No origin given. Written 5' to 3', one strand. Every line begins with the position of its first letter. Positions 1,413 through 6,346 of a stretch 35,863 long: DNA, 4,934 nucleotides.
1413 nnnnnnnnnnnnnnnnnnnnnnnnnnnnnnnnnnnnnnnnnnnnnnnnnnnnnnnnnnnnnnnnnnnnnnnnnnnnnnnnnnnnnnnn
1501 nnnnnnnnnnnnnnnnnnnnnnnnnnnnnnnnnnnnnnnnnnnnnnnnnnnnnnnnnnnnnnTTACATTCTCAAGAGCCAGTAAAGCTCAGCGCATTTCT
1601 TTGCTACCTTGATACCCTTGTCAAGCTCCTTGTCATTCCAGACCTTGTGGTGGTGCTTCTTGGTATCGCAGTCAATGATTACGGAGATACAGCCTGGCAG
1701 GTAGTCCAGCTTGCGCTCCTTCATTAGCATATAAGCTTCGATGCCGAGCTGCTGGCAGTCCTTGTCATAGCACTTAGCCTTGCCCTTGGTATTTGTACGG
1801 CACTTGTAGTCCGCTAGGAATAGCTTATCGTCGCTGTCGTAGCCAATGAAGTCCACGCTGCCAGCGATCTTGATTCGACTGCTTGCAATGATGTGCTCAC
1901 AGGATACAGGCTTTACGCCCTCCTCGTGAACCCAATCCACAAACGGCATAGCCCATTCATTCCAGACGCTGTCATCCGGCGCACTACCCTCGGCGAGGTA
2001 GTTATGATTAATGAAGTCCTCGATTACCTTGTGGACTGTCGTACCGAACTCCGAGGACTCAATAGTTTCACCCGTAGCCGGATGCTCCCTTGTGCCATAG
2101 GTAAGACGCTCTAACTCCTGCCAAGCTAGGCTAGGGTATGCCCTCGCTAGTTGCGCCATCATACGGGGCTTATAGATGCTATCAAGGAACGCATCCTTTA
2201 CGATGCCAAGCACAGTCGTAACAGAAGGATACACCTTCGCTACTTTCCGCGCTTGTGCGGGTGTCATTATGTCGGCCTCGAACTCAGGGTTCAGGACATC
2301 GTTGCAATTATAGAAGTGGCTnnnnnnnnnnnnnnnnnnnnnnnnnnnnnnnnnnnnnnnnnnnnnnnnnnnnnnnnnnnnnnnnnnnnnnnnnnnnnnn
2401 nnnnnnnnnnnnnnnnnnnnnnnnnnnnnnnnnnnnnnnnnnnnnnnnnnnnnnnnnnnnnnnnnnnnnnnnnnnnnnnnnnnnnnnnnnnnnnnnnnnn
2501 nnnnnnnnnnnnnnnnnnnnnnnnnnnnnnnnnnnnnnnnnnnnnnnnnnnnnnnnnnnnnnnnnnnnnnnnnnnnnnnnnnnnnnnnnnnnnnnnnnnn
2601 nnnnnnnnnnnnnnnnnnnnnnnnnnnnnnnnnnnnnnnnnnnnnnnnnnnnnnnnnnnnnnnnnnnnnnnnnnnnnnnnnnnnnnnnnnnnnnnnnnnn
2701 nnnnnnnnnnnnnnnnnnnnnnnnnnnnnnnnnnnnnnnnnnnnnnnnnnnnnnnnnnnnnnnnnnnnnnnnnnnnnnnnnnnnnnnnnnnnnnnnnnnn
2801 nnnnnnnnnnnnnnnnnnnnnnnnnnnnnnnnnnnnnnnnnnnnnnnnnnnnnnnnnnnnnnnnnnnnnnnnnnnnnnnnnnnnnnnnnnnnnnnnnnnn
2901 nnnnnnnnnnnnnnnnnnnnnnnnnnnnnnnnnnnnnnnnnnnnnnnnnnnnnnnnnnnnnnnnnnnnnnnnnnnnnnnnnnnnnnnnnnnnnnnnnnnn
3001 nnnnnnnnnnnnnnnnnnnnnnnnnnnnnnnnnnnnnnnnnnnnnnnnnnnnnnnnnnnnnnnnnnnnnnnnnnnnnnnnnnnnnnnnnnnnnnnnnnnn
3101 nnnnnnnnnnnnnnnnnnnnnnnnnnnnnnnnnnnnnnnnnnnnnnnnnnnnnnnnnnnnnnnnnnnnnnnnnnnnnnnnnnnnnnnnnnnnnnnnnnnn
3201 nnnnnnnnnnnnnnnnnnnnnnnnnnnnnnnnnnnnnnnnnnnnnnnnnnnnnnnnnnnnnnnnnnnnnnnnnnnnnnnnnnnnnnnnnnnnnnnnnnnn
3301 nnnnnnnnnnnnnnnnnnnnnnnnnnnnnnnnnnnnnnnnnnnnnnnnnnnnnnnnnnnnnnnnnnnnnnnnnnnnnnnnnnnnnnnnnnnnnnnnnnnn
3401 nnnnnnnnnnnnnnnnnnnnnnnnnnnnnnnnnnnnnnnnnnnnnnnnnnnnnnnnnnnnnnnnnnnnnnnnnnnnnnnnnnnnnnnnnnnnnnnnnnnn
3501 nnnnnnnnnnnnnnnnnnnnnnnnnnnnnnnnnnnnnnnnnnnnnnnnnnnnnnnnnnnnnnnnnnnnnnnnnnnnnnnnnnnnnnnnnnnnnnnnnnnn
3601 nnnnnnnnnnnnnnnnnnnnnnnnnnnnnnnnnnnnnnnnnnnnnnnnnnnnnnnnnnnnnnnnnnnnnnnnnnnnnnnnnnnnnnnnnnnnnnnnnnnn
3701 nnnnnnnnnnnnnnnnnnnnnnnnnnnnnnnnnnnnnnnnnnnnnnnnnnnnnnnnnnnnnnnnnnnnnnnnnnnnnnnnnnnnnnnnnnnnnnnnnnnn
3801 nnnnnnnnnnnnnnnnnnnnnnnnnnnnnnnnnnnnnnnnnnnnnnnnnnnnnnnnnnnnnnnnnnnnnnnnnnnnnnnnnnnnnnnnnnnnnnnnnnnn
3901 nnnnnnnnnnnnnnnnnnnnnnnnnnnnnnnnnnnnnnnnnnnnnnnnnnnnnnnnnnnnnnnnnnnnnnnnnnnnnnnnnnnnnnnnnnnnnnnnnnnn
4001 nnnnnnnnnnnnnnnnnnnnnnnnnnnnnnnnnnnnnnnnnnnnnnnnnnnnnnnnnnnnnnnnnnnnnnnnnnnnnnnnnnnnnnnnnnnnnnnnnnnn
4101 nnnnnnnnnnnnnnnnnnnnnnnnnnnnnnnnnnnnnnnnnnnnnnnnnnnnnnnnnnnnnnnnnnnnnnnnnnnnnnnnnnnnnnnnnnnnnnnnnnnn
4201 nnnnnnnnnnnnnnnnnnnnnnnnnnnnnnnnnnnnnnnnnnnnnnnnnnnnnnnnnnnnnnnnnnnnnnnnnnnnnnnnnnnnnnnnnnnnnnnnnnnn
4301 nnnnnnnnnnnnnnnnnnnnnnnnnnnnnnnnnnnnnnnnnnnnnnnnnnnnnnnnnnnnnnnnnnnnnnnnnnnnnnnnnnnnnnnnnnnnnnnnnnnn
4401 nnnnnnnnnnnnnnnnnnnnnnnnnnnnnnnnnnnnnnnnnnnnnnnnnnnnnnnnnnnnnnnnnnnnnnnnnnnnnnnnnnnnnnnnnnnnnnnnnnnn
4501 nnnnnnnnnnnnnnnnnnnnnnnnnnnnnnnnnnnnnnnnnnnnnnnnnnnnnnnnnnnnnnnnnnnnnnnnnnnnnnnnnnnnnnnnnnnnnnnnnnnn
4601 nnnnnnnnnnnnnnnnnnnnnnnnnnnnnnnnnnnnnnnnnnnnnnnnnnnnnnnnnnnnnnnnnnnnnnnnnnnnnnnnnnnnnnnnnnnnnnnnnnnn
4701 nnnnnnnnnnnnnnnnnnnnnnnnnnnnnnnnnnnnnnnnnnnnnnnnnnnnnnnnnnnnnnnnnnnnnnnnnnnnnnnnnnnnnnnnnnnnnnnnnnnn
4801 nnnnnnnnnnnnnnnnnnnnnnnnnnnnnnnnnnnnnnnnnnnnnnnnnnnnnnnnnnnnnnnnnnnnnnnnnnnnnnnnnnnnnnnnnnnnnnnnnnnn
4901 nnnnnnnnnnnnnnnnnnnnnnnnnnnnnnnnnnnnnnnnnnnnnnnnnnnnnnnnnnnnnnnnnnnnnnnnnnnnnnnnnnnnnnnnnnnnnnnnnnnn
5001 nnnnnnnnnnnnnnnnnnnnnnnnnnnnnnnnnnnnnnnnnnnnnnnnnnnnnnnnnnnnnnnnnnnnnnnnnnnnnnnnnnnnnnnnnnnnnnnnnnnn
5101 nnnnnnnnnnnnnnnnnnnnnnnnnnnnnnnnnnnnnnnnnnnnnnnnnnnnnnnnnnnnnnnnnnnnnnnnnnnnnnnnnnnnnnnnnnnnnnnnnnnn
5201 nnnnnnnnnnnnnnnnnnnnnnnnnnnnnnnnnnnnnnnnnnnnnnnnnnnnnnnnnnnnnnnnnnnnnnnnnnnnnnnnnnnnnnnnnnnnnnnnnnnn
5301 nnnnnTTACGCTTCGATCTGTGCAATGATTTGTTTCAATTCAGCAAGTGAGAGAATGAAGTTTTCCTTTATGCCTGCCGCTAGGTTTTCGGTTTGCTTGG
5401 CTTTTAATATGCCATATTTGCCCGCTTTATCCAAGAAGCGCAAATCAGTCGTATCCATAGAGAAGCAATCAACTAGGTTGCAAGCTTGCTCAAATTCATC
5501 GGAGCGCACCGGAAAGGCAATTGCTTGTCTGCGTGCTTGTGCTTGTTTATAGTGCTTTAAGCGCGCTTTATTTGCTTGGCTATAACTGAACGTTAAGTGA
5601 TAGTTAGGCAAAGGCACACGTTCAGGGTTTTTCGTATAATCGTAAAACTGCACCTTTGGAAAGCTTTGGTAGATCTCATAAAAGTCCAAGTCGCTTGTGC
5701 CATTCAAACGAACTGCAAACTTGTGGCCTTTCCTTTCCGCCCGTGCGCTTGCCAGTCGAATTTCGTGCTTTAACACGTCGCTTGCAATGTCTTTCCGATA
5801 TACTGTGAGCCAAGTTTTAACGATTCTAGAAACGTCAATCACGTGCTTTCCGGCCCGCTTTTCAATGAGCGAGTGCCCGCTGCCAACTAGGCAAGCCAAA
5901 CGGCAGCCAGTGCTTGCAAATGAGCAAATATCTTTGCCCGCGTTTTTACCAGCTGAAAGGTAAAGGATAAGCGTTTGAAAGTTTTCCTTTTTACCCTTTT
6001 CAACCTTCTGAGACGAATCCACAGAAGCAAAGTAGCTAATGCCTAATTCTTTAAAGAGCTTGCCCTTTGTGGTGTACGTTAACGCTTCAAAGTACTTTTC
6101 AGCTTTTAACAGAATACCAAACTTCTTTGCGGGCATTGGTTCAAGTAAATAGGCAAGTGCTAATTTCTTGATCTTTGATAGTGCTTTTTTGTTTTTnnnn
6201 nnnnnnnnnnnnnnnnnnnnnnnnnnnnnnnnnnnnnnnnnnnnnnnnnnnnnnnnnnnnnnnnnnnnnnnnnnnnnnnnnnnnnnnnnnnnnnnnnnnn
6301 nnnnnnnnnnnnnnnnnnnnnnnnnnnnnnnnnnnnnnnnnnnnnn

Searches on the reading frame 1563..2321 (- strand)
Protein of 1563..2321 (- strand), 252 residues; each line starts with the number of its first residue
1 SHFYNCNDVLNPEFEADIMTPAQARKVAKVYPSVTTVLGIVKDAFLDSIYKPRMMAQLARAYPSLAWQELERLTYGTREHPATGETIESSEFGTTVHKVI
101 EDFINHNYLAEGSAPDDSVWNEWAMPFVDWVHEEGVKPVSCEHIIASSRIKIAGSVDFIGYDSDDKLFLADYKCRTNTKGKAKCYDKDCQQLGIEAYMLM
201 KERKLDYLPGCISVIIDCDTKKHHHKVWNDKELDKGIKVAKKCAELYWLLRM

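Call 16: search_protein_families(library=phrogs, proteins=[window:1563-2321:-], max_evalue=0.001)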
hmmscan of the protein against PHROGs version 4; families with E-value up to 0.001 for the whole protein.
window:1563-2321:- (252 aa): 3 families
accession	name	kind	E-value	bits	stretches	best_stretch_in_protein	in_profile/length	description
phrog_298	-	DNA, RNA and nucleotide metabolism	1.1e-17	65.4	1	29-200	64-210/293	exonuclease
phrog_69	-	DNA, RNA and nucleotide metabolism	1.1e-06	29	1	73-231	107-280/501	exonuclease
phrog_466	-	DNA, RNA and nucleotide metabolism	9.5e-06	26.1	1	81-174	203-296/446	exonuclease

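Call 29: search_protein_families(library=pfam, proteins=[window:1563-2321:-], max_evalue=0.01)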
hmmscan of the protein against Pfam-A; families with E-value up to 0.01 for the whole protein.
window:1563-2321:- (252 aa): 1 family
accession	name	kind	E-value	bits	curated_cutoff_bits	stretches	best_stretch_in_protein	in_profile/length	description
PF12705.13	PDDEXK_1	-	2.3e-07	31.5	22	1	133-204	107-174/247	PD-(D/E)XK nuclease superfamily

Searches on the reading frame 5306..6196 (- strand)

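Call 16: search_protein_families(library=phrogs, proteins=[window:5306-6196:-], max_evalue=0.001)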
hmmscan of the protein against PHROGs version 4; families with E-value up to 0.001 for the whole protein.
window:5306-6196:- (296 aa): 1 family
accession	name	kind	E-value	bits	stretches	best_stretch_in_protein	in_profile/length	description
phrog_1617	-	unknown function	3.2e-39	135.7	1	60-282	46-270/273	-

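Call 29: search_protein_families(library=pfam, proteins=[window:5306-6196:-], max_evalue=0.01)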
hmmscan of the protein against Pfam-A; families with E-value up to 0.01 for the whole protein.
window:5306-6196:- (296 aa): 1 family
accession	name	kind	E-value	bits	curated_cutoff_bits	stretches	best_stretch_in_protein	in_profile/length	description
PF17338.8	GP88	-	1.3e-25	91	24.4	1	66-268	16-218/230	Gene product 88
